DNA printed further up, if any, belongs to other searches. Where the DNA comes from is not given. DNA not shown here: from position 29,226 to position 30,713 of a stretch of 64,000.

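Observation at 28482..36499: Compact oxidation cluster: BoxB-like diiron epoxidase with crotonases, 3-hydroxyacyl-CoA dehydrogenase, aldehyde dehydrogenase, a P-loop kinase and an AlkB-type membrane hydroxylase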

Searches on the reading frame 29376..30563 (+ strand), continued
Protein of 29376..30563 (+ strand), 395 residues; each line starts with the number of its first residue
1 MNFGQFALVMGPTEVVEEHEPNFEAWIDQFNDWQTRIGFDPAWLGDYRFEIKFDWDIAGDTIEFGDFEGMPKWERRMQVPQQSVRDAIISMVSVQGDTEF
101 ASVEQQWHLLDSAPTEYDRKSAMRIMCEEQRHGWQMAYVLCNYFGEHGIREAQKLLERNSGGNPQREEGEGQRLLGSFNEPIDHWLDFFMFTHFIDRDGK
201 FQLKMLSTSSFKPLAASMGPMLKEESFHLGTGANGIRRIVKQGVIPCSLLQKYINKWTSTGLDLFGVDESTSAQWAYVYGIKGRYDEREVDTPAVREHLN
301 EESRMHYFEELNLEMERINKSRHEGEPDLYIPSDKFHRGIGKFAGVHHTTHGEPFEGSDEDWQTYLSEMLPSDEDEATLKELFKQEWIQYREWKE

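Call 59: find_encoding_contigs(protein=P0402, flank=8000, max_places=2)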
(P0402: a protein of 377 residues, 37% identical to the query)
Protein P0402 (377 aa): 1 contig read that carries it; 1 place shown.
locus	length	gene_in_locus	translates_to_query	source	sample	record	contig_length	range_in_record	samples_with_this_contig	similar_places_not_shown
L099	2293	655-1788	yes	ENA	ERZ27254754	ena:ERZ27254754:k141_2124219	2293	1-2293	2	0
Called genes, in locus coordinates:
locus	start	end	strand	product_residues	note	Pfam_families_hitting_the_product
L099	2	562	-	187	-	?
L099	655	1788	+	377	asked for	PF05138:PaaA_PaaC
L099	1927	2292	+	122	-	?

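Call 77: search_protein_families(library=pfam, proteins=[L077:3311-4771:+, L077:4768-5391:+, L077:5422-6207:+, L077:6275-7549:+, L077:8590-9222:+, L077:9272-9964:+, L077:11748-12254:+, L077:12288-12887:+, L077:12999-14345:+, L077:11631-14372:-], max_evalue=0.0001)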
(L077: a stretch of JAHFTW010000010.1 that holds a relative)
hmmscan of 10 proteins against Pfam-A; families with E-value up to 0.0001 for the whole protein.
L077:3311-4771:+ (486 aa): 0 families

L077:4768-5391:+ (207 aa): 1 family
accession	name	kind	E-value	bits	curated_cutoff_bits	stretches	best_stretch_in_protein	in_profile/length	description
PF04199.19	Cyclase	-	9.8e-17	61.9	23.1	1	4-148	1-141/142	Putative cyclase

L077:5422-6207:+ (261 aa): 4 families
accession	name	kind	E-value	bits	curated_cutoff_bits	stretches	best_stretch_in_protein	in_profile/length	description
PF13561.12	adh_short_C2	-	2.7e-38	132.3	27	1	14-256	1-234/236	Enoyl-(Acyl carrier protein) reductase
PF00106.31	adh_short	-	1.6e-34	119.5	26.6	1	9-200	2-193/195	short chain dehydrogenase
PF13460.12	NAD_binding_10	-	2.6e-05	24.6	27.2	1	14-154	1-108/184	NAD(P)H-binding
PF08659.16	KR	-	4.4e-05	23.9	22.6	1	11-126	4-122/180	KR domain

L077:6275-7549:+ (424 aa): 1 family
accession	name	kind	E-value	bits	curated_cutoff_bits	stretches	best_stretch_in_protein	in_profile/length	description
PF03006.26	HlyIII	-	4e-37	128.5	26.2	1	210-411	5-224/224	Haemolysin-III related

L077:8590-9222:+ (210 aa): 0 families

L077:9272-9964:+ (230 aa): 0 families

L077:11748-12254:+ (168 aa): 0 families

L077:12288-12887:+ (199 aa): 0 families

L077:12999-14345:+ (448 aa): 2 families
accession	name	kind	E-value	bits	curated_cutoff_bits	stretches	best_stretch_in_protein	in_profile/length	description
PF00378.25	ECH_1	-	1.2e-55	189.1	27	1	199-447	4-249/251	Enoyl-CoA hydratase/isomerase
PF16113.10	ECH_2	-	1.9e-33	116.8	27.2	1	203-396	3-192/335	Enoyl-CoA hydratase/isomerase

L077:11631-14372:- (913 aa): 8 families
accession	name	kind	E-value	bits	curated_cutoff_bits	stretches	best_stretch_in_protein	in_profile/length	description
PF13087.12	AAA_12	-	7.7e-31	107.6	27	1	691-882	1-192/195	AAA domain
PF13086.12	AAA_11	-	2.1e-26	93.7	27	2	497-584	3-100/257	AAA domain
PF13604.12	AAA_30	-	2.3e-15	57.2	27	1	496-686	2-138/191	AAA domain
PF13245.12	AAA_19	-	4.7e-13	49.9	25.1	1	512-679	10-132/134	AAA domain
PF01443.25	Viral_helicase1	-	2e-10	41.3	21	0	640-687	59-108/228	Viral superfamily 1 RNA helicase core domain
PF13191.12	AAA_16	-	2.3e-07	31.9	32.6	1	497-597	5-104/167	AAA ATPase domain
PF13538.12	UvrD_C_2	-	5.5e-06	26.6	27.4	1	832-880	2-51/52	UvrD-like helicase C-terminal domain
PF04851.21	ResIII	-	1.9e-05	25.1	22.5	1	496-649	4-134/164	Type III restriction enzyme, res subunit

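Call 78: search_protein_families(library=pfam, proteins=[L079:9172-9813:+, L079:11762-12364:+, L079:12370-14226:-, L079:12769-15315:+, L079:15057-16211:+, L079:15848-18004:+, L079:16232-18346:-, L079:18864-19613:+, L079:7060-8286:+, L079:5010-6575:+], max_evalue=0.0001)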
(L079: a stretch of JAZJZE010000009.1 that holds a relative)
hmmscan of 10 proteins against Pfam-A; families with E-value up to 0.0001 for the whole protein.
L079:9172-9813:+ (213 aa): 0 families

L079:11762-12364:+ (200 aa): 0 families

L079:12370-14226:- (618 aa): 12 families
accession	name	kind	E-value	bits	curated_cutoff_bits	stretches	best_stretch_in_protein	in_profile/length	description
PF13087.12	AAA_12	-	1.2e-28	100.4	27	1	397-587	2-192/195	AAA domain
PF13086.12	AAA_11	-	2e-28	100.3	27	2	204-294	5-105/257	AAA domain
PF13604.12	AAA_30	-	6.9e-17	62.2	27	1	201-408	2-155/191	AAA domain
PF13245.12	AAA_19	-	8.6e-11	42.6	25.1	1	216-384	9-132/134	AAA domain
PF01443.25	Viral_helicase1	-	5e-10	40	21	0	343-388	55-104/228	Viral superfamily 1 RNA helicase core domain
PF13191.12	AAA_16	-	1.4e-07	32.6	32.6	1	210-301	13-104/167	AAA ATPase domain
PF00270.35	DEAD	-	1.1e-05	25.6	26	1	203-354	2-126/167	DEAD/DEAH box helicase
PF06745.19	ATPase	-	1.7e-05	24.7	26.6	1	216-256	17-59/231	KaiC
PF20720.3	nSTAND3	-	2.4e-05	24.5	27.2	1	211-262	10-60/155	Novel STAND NTPase 3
PF09848.15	SLFN-g3_helicase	-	3.6e-05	23.6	24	0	220-354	3-88/354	Schlafen group 3, DNA/RNA helicase domain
PF13538.12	UvrD_C_2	-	4.2e-05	23.8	27.4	0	539-585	4-51/52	UvrD-like helicase C-terminal domain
PF25199.1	nSTAND_NTPase5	-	6.7e-05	23.2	34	0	216-298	39-120/145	Novel STAND NTPase 5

L079:12769-15315:+ (848 aa): 0 families

L079:15057-16211:+ (384 aa): 0 families

L079:15848-18004:+ (718 aa): 4 families
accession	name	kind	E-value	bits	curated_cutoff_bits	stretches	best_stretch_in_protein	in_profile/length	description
PF13432.12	TPR_16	-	2.3e-08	34.8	32.7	1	593-660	3-64/65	Tetratricopeptide repeat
PF13191.12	AAA_16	-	2.1e-07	32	32.6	1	214-344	2-135/167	AAA ATPase domain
PF13401.12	AAA_22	-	2e-06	28.6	27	1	229-331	6-107/130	AAA domain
PF13424.12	TPR_12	-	3.5e-06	27.5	30.1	1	593-657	9-75/77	Tetratricopeptide repeat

L079:16232-18346:- (704 aa): 0 families

L079:18864-19613:+ (249 aa): 1 family
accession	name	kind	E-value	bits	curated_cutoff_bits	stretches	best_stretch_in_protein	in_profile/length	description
PF21347.3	DUF3108_like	-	2.8e-06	27.8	27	1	168-233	132-197/199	DUF3108-like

L079:7060-8286:+ (408 aa): 1 family
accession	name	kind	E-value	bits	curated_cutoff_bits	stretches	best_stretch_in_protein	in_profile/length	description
PF00487.30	FA_desaturase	-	1.9e-16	61.1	29.7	1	148-364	11-231/253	Fatty acid desaturase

L079:5010-6575:+ (521 aa): 1 family
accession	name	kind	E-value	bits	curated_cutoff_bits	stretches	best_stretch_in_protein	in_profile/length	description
PF08818.16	DUF1801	-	2.8e-13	50.5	27.2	1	420-512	1-84/85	Domain of unknown function (DU1801)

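Call 80: predict_structure(alignment_id=A7)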
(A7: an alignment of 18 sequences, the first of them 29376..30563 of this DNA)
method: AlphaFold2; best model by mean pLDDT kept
length: 395 residues; sequences in the alignment: 18
mean_pLDDT: 56.2   pTM: 0.58
mean pLDDT of the five models: 56.2, 54.4, 50.0, 49.7, 49.0
residues with pLDDT >= 90: 29; 70-90: 69; 50-70: 107; < 50: 190
segments of 3 or more residues with pLDDT < 50: 1-24, 37-39, 43-100, 158-178, 196-233, 266-289, 296-300, 385-395
pLDDT, mean of each block of 10 residues (from residue 1): 31 38 48 52 42 42 43 41 45 41 60 58 54 60 57 51 40 42 70 53 35 39 38 63 84 82 50 38 41 50 66 84 89 80 81 92 91 83 52 32
secondary structure, 60 per line:
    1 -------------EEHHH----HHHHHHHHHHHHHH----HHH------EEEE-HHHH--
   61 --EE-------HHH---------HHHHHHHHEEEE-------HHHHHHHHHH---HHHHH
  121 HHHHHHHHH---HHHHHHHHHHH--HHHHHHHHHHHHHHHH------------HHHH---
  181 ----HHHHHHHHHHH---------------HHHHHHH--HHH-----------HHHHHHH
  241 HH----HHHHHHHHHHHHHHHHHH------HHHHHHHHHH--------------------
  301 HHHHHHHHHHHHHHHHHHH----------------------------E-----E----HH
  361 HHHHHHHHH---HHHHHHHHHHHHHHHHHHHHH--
elements in order: H23-36 E50-53 H55-58 H84-91 E92-95 H103-112 H116-129 H133-143 H146-161 H174-177 H185-195 H211-217 H234-242 H247-264 H271-280 H301-319 H359-369 H373-393

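Call 85: fold_search(model_id=the predicted structure, library=pdb)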
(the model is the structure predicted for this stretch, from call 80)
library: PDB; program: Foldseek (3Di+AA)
matches with E <= 10: 153; with E <= 0.001: 11
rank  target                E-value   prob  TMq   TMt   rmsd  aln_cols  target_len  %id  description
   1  3pm5_D                1.5e-07  1.00  0.36  0.31  14.3       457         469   26  Crystal Structure of BoxB in mixed valent state with bound benzoyl-CoA (released 2011-06-01)
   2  3q1g_B                1.7e-07  1.00  0.38  0.33  14.1       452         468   27  Crystal Structure of BoxB crystallized with PEG (released 2011-06-01)
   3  3pm5_A                2.8e-07  1.00  0.38  0.33  13.9       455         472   27  Crystal Structure of BoxB in mixed valent state with bound benzoyl-CoA (released 2011-06-01)
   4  3q1g_D                3.1e-07  1.00  0.37  0.33  14.2       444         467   28  Crystal Structure of BoxB crystallized with PEG (released 2011-06-01)
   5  3q1g_A                3.6e-07  1.00  0.37  0.32  14.2       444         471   28  Crystal Structure of BoxB crystallized with PEG (released 2011-06-01)
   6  3per_A                4.1e-07  1.00  0.38  0.33  14.1       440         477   29  Crystal Structure of BoxB with phosphate bound to the diiron center (released 2011-06-01)
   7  3per_B                4.8e-07  1.00  0.36  0.31  14.3       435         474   28  Crystal Structure of BoxB with phosphate bound to the diiron center (released 2011-06-01)
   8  3q1g_C                6.4e-07  1.00  0.38  0.33  14.0       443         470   28  Crystal Structure of BoxB crystallized with PEG (released 2011-06-01)
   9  3pf7_A                8.6e-07  1.00  0.38  0.33  13.9       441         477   28  Crystal structure of BoxB with malonate bound to the diiron center (released 2011-06-01)
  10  3pf7_B                1.5e-06  1.00  0.37  0.32  14.0       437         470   28  Crystal structure of BoxB with malonate bound to the diiron center (released 2011-06-01)
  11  3pm5_C                3.8e-06  1.00  0.36  0.31  14.3       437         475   26  Crystal Structure of BoxB in mixed valent state with bound benzoyl-CoA (released 2011-06-01)
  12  8whi_A                5.6e-01  0.11  0.13  0.19  14.9       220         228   14  Crystal structure of native CLASP2 in complex with CLIP170 (released 2024-08-28)
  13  5mfd_A                6.2e-01  0.07  0.12  0.14  16.2       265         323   12  Designed armadillo repeat protein YIIIM''6AII in complex with pD_(KR)5 (released 2017-07-19)
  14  5mfl_B                7.9e-01  0.06  0.13  0.15  14.9       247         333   13  Designed armadillo repeat protein (KR)5_GS10_YIIIM6AII (released 2017-09-13)
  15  6s9p_B                7.9e-01  0.05  0.11  0.12  16.5       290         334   14  Designed Armadillo Repeat protein internal Lock2 fused to target peptide KRKAKITWKR (released 2020-02-19)
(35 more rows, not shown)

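Call 97: search_protein_families(library=pfam, proteins=[L086:5395-6588:-, L085:7504-8502:-, L085:8472-9245:-, L085:11100-11720:+, L085:11724-12758:-, L085:12341-13291:-, L085:6159-7199:-, L087:2464-3057:+, L087:3140-4591:+, L087:60-998:+], max_evalue=0.0001)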
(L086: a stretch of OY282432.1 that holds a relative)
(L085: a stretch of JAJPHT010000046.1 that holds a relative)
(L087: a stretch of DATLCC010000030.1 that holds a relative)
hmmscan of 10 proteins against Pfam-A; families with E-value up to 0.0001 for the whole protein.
L086:5395-6588:- (397 aa): 1 family
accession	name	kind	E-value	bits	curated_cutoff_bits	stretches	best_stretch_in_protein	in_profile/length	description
PF00296.26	Bac_luciferase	-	1.9e-52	179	27.9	1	52-364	20-314/314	Luciferase-like monooxygenase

L085:7504-8502:- (332 aa): 0 families

L085:8472-9245:- (257 aa): 0 families

L085:11100-11720:+ (206 aa): 0 families

L085:11724-12758:- (344 aa): 0 families

L085:12341-13291:- (316 aa): 2 families
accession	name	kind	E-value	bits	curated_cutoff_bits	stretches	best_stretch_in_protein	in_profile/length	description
PF00570.28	HRDC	-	2.2e-22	79.2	23.8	1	246-313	1-68/68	HRDC domain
PF21003.3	NucS_N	-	6.8e-05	23.2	23.9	0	124-184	6-65/100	Endonuclease NucS N-terminal PH-like domain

L085:6159-7199:- (346 aa): 0 families

L087:2464-3057:+ (197 aa): 0 families

L087:3140-4591:+ (483 aa): 0 families

L087:60-998:+ (312 aa): 0 families

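Call 101: find_encoding_contigs(protein=P0385, flank=7000, max_places=2)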
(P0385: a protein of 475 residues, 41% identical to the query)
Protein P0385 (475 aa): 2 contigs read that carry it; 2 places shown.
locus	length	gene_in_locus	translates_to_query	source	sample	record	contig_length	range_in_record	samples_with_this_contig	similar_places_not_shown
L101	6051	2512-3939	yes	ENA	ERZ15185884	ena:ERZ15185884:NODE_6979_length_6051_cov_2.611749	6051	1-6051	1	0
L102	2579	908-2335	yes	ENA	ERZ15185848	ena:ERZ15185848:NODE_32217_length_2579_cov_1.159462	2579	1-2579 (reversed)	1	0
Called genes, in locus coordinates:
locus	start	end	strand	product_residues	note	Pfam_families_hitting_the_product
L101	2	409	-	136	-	?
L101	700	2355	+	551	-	PF00378:ECH_1, PF16113:ECH_2 (weak)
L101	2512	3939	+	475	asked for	PF05138:PaaA_PaaC (faint)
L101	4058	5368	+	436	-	PF12797:Fer4_2 (faint), PF13237:Fer4_10, PF00037:Fer4 (weak), PF12837:Fer4_6 (weak), PF12838:Fer4_7 (weak), PF13187:Fer4_9 (weak), PF14697:Fer4_21, PF00175:NAD_binding_1, +1 more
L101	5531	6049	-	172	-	?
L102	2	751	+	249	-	?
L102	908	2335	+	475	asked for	PF05138:PaaA_PaaC (faint)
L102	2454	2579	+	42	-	?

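Call 106: search_protein_families(library=ncbifam, proteins=[L063:15102-16583:-, L063:9288-9911:+, L063:11681-12604:+, L086:11287-12720:+], max_evalue=0.00001)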
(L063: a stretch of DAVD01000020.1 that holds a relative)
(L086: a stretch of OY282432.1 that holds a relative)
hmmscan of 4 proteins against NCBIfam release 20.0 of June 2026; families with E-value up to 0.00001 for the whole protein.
L063:15102-16583:- (493 aa): 40 families (the best 25 are shown)
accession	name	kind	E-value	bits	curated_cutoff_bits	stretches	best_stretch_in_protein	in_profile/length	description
TIGR01804.1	BADH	equivalog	5.5e-136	453.7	668.6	1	22-487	1-467/467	betaine-aldehyde dehydrogenase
NF009725.0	PRK13252.1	equivalog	1.3e-126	422.9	593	1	17-493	5-481/488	betaine-aldehyde dehydrogenase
NF045735.1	PaDhStyDPseudo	equivalog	3.1e-123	412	850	1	19-491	3-481/483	phenylacetaldehyde dehydrogenase StyD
NF010000.0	PRK13473.1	subfamily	2.2e-119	399.2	615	1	19-492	3-473/475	aminobutyraldehyde dehydrogenase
TIGR02299.1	HpaE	equivalog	2.5e-116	389.2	638.35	1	22-492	4-477/488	5-carboxymethyl-2-hydroxymuconate semialdehyde dehydrogenase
NF045736.1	PaDhStyDRhodo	equivalog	2.9e-113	378.9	800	1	20-491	4-477/479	phenylacetaldehyde dehydrogenase StyD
NF007352.0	PRK09847.1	equivalog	3.3e-110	368.9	850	1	18-492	19-492/495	aldehyde dehydrogenase PuuC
NF050026.1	AcaldDHExaC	equivalog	2.5e-107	359.6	900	1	21-491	18-493/503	acetaldehyde dehydrogenase ExaC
TIGR01780.1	SSADH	subfamily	4.4e-107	358.8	646.35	1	38-487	1-448/448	succinate-semialdehyde dehydrogenase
NF007497.0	PRK10090.1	equivalog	1.2e-102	344.1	500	1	18-489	6-475/480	aldehyde dehydrogenase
NF006916.0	PRK09407.1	equivalog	1e-100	337.8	521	1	29-490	29-491/526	succinic semialdehyde dehydrogenase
TIGR03216.1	OH_muco_semi_DH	equivalog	1.7e-100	336.9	693.25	1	22-493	4-481/481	2-hydroxymuconic semialdehyde dehydrogenase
NF042993.1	AlphKGSA_gudD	equivalog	3e-98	329.7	770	1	22-492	7-481/481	alpha-ketoglutaric semialdehyde dehydrogenase GucD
NF052305.1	DioxValDhHalo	equivalog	8.2e-98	328.4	750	1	20-489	6-479/483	2,5-dioxovalerate dehydrogenase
NF040648.1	lactal_redase_Meth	equivalog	2.2e-94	317.1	650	1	21-490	1-461/463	lactaldehyde dehydrogenase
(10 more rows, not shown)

L063:9288-9911:+ (207 aa): 0 families

L063:11681-12604:+ (307 aa): 4 families
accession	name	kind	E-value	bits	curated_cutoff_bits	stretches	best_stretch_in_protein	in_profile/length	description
TIGR00950.1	2A78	equivalog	1e-28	100.5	230.2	1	26-294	10-264/264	carboxylate/amino acid/amine transporter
NF008432.0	PRK11272.1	equivalog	8.7e-18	64.5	270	1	6-298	11-287/294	drug/metabolite exporter YedA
NF008523.0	PRK11453.1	equivalog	7.6e-17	61.8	472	1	11-295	10-284/299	O-acetylserine/cysteine exporter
NF050091.1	ArAmAcExpYddG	equivalog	1.5e-09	37.8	300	1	27-298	26-284/285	aromatic amino acid exporter YddG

L086:11287-12720:+ (477 aa): 6 families
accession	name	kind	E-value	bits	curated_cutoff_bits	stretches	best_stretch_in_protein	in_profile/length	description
TIGR01959.1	nuoF_fam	equivalog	2.2e-120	401.8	558.65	1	81-475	11-407/410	NADH-quinone oxidoreductase subunit NuoF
NF008436.0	PRK11278.1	equivalog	4.7e-98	329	749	1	83-475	26-423/448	NADH-quinone oxidoreductase subunit NuoF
NF010120.0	PRK13596.1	equivalog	8.3e-95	317.8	389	1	82-473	18-412/433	NADH-quinone oxidoreductase subunit NuoF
NF003454.1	PRK05035.1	equivalog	9.7e-18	64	345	1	98-365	117-345/556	electron transport complex subunit RsxC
TIGR01945.1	rnfC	subfamily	4.1e-17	61.8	245.95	1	98-364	115-341/435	RnfABCDGE type electron transport complex subunit C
TIGR04481.1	PR_assoc_PrdC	equivalog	6.3e-12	45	490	1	105-354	74-286/425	proline reductase-associated electron transfer protein PrdC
